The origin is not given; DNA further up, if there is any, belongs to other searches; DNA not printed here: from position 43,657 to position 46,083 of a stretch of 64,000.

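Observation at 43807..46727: Orphan tandem of a B12-binding class-B radical SAM enzyme (with long C-terminal extension) and a small radical SAM protein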

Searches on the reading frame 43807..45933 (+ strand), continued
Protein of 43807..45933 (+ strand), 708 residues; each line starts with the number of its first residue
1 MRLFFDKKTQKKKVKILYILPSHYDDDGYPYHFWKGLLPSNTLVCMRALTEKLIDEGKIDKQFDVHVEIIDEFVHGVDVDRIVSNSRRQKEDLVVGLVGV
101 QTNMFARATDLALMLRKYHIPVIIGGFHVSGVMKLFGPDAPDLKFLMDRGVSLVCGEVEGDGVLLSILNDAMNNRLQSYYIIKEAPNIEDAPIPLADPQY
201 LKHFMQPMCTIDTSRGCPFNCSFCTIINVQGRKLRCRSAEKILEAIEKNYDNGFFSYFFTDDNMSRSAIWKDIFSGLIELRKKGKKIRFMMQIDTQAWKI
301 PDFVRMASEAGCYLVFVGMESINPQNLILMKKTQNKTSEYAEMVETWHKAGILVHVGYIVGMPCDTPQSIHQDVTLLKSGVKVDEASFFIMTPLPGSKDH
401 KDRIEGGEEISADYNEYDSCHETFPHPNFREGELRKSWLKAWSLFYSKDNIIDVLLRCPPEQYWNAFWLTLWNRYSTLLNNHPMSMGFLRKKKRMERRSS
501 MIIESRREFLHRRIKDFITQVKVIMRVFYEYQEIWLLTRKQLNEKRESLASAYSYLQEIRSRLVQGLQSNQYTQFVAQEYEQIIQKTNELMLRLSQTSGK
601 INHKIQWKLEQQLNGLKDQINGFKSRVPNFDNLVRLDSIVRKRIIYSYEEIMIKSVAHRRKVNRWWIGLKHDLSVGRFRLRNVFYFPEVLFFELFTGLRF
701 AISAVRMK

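Call 16: find_encoding_contigs(protein=P0119, flank=8000, max_places=3)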
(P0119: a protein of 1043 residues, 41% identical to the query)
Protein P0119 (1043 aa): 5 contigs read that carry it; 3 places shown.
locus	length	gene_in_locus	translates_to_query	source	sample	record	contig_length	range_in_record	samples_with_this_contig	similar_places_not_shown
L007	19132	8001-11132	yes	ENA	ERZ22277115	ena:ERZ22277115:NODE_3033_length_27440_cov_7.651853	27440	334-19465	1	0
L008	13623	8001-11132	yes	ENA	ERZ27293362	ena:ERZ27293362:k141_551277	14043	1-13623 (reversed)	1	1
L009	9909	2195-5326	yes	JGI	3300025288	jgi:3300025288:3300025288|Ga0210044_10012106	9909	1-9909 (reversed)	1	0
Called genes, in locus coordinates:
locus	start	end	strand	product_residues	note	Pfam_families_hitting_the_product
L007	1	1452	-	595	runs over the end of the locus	?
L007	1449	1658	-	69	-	PF12728:HTH_17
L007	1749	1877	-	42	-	-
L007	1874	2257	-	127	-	-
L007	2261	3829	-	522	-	PF02310:B12-binding (weak), PF04055:Radical_SAM, PF13282:DUF4070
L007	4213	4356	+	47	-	-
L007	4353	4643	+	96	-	-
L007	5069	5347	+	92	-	-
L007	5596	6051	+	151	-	PF10057:MpsC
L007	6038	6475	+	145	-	PF10057:MpsC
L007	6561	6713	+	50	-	PF18919:DUF5670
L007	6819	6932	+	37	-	-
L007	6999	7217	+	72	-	PF11381:DUF3185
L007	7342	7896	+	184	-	PF06577:EipA (weak), PF04366:Ysc84 (weak)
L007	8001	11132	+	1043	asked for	PF00487:FA_desaturase, PF04055:Radical_SAM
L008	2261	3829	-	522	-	PF02310:B12-binding (weak), PF04055:Radical_SAM, PF13282:DUF4070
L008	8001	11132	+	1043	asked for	PF00487:FA_desaturase, PF04055:Radical_SAM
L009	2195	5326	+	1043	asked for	PF00487:FA_desaturase, PF04055:Radical_SAM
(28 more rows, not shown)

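Call 19: find_related_loci(query=A1, collection=genome_contigs, flank=8000)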
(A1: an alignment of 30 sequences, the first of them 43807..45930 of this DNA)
Query A1 (708 aa) in genome_contigs; peptide patterns used: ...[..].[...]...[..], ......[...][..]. (x = any residue, [..] = any of these).
600 stretches matched a pattern (row limit reached: there are more); 594 encode a relative of the query (tblastn E <= 1e-3); the best 80 are kept; 80 distinct loci.
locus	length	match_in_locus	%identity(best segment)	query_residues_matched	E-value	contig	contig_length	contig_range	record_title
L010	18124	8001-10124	83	1-708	0e+0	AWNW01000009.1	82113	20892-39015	Candidatus Hydrogenedens terephthalaticus JGI OTU-1 NKB19COM1_contig_8_0.9, whole genome shotgun sequence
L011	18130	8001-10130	79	1-708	0e+0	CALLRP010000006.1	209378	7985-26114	MAG: uncultured bacterium isolate R1_Bin_METABAT__202_1 genome assembly, contig: c_000002351822, whole genome shotgun se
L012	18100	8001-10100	58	10-708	0e+0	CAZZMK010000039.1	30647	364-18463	MAG TPA_asm: uncultured Nitrospirales bacterium isolate binchicken_co25_113 genome assembly, contig: k141_8776, whole ge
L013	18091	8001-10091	57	13-708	0e+0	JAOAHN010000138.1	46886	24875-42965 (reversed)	MAG: Candidatus Hydrogenedentota bacterium isolate SKW61 k141_341840, whole genome shotgun sequence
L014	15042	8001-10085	47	9-703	0e+0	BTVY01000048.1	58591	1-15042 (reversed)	MAG: Candidatus Hydrogenedentota bacterium AMX-MBFR-82 DNA, sequence048, whole genome shotgun sequence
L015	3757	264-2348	46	9-703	0e+0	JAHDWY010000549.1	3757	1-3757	MAG: Candidatus Hydrogenedentota bacterium isolate HYD1 NODE_20646_length_3757_cov_3.816316, whole genome shotgun sequen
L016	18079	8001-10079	46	11-703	0e+0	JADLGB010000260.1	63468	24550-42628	MAG: Candidatus Hydrogenedentota bacterium isolate SJ408 c_000001437715, whole genome shotgun sequence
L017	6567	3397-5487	45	12-708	0e+0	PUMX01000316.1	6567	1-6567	MAG: Candidatus Hydrogenedentota bacterium isolate B1Sed10_210R1 B1-Sed10-C18461, whole genome shotgun sequence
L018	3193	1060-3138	46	12-703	0e+0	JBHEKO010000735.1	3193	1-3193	MAG: Candidatus Hydrogenedentales bacterium isolate bin.191 k141_2194722, whole genome shotgun sequence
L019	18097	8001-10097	44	11-705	0e+0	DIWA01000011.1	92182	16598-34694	MAG TPA_asm: Candidatus Hydrogenedentes bacterium UBA6118 UBA6118_contig_14838, whole genome shotgun sequence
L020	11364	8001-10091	44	9-706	0e+0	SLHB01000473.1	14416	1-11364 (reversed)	MAG: Candidatus Hydrogenedentota bacterium isolate CSSed165cm_129 CSSed16-5cm-13009, whole genome shotgun sequence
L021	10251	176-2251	44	10-703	0e+0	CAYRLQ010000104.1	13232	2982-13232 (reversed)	MAG TPA_asm: uncultured Nitrospiraceae bacterium isolate binchicken_co100_346 genome assembly, contig: NODE_7456_length_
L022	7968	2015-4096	43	12-705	0e+0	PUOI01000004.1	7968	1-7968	MAG: Candidatus Hydrogenedentota bacterium isolate B1Sed10_145 B1-Sed10-C13748, whole genome shotgun sequence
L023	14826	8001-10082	44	10-703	0e+0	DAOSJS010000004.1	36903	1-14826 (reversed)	MAG TPA_asm: Candidatus Hydrogenedentota bacterium isolate AMR_MDS_1669 NODE_1295_length_36903_cov_4.626384, whole genom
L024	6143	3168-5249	43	12-705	0e+0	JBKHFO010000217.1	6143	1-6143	MAG: Candidatus Hydrogenedentota bacterium isolate D1M05_5 NODE_12556_length_6143_cov_5.676248, whole genome shotgun seq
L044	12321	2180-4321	40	12-700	5e-175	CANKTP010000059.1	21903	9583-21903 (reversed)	MAG: Candidatus Hydrogenedentes bacterium isolate TH-Jun18-22 genome assembly, contig: TH-Jun18-C4957, whole genome shot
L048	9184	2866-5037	40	12-706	1e-173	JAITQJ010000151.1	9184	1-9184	MAG: Planctomycetaceae bacterium isolate Pq454_bin72 k119_2310625, whole genome shotgun sequence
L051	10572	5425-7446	40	10-706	2e-158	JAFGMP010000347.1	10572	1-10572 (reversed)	MAG: Candidatus Latescibacterota bacterium isolate Zod_Metabat.481 k87_7162482, whole genome shotgun sequence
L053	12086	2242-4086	43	16-609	4e-157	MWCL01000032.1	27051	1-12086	MAG: Spirochaetes bacterium ADurb.Bin215 BWY20_contig000032, whole genome shotgun sequence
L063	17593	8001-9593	45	12-541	6e-152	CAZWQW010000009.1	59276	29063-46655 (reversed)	MAG TPA_asm: uncultured bacterium isolate binchicken_co27_440 genome assembly, contig: NODE_858_length_59276_cov_12.8788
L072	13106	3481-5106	44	14-550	1e-149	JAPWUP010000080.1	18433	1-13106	MAG: Bryobacteraceae bacterium isolate RSWS6 scaffold_362_c1, whole genome shotgun sequence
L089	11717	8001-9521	46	12-516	1e-146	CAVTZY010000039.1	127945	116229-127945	MAG: Terriglobia bacterium isolate MFD04408.bin.2.106 genome assembly, contig: contig_48790, whole genome shotgun sequen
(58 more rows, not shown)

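Call 40: predict_structure(alignment_id=A1)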
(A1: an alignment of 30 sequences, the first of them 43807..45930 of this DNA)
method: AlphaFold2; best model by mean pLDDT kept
length: 708 residues; sequences in the alignment: 30
mean_pLDDT: 87.7   pTM: 0.88
mean pLDDT of the five models: 87.7, 85.0, 83.6, 82.8, 81.1
residues with pLDDT >= 90: 380; 70-90: 278; 50-70: 38; < 50: 12
segments of 3 or more residues with pLDDT < 50: 1-7, 570-572
pLDDT, mean of each block of 10 residues (from residue 1): 52 96 91 91 92 92 95 95 97 97 92 97 95 90 94 94 95 96 91 87 87 84 78 90 95 90 84 98 95 94 97 94 91 90 97 94 91 91 94 80 80 55 78 90 94 91 93 95 89 92 95 95 93 88 73 81 64 59 81 80 83 82 73 79 85 88 86 83 81 89 87
secondary structure, 60 per line:
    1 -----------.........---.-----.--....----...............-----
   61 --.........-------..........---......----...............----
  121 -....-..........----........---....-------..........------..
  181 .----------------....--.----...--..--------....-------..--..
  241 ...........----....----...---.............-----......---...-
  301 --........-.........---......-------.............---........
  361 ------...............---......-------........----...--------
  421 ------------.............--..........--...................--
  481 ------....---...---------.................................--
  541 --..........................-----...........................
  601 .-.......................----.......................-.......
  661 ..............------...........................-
elements in order (helices of 4 or more, strands of 3 or more residues): E12-20 E33-36 H41-55 E63-71 H79-88 E92-97 H102-116 E122-125 H127-136 H141-148 E152-155 H163-172 E179-181 H198-201 E209-211 H224-227 H239-251 E256-259 H270-282 E288-293 H303-310 E312-320 H324-329 H337-349 E353-360 H367-381 E385-390 H398-405 H433-445 H448-457 H460-478 E487-490 H506-538 H543-568 H574-601 H603-625 H630-652 H654-674 H681-707

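Call 56: search_protein_families(library=pfam, alignment_id=A4, max_evalue=0.00001)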
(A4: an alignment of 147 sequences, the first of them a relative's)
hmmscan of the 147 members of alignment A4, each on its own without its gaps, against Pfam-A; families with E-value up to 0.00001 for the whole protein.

A. member 1, L015:2830-3750:- (307 aa): 0 families

B. families by the number of members that match (of 147 scanned): 134 families (the first 25 are shown)
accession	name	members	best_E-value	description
PF01139.22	RtcB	4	2e-173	tRNA-splicing ligase RtcB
PF00579.31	tRNA-synt_1b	4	8.6e-57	tRNA synthetases class I (W and Y)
PF00072.30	Response_reg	4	2.5e-25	Response regulator receiver domain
PF01951.21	Archease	3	1.7e-34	Archease protein family (MTH1598/TM1083)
PF01408.29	GFO_IDH_MocA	3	7.7e-26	Oxidoreductase family, NAD-binding Rossmann fold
PF01041.23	DegT_DnrJ_EryC1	2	8.7e-130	DegT/DnrJ/EryC1/StrS aminotransferase family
PF00006.31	ATP-synt_ab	2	2e-71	ATP synthase alpha/beta family, nucleotide-binding domain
PF01813.22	ATP-synt_D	2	3.5e-53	ATP synthase subunit D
PF00589.27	Phage_integrase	2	1.2e-46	Phage integrase family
PF22919.1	ATP-synt_VA_C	2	4e-32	C-terminal domain of V and A type ATP synthase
PF01370.27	Epimerase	2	3.3e-28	NAD dependent epimerase/dehydratase family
PF02518.31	HATPase_c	2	1.3e-27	Histidine kinase-, DNA gyrase B-, and HSP90-like ATPase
PF00535.33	Glycos_transf_2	2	2.4e-26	Glycosyl transferase family 2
PF08241.18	Methyltransf_11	2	1.1e-21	Methyltransferase domain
PF22725.1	GFO_IDH_MocA_C3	2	2e-20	GFO/IDH/MocA C-terminal domain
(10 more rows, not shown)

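Call 74: search_protein_families(library=padloc, proteins=[window:43807-45933:+], max_evalue=0.01)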
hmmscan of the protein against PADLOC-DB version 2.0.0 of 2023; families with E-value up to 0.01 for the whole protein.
window:43807-45933:+ (708 aa): 1 family
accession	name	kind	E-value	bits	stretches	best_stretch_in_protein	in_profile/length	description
PDLC04689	PDC-M51A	-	1.8e-07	28.3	1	181-379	158-351/420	-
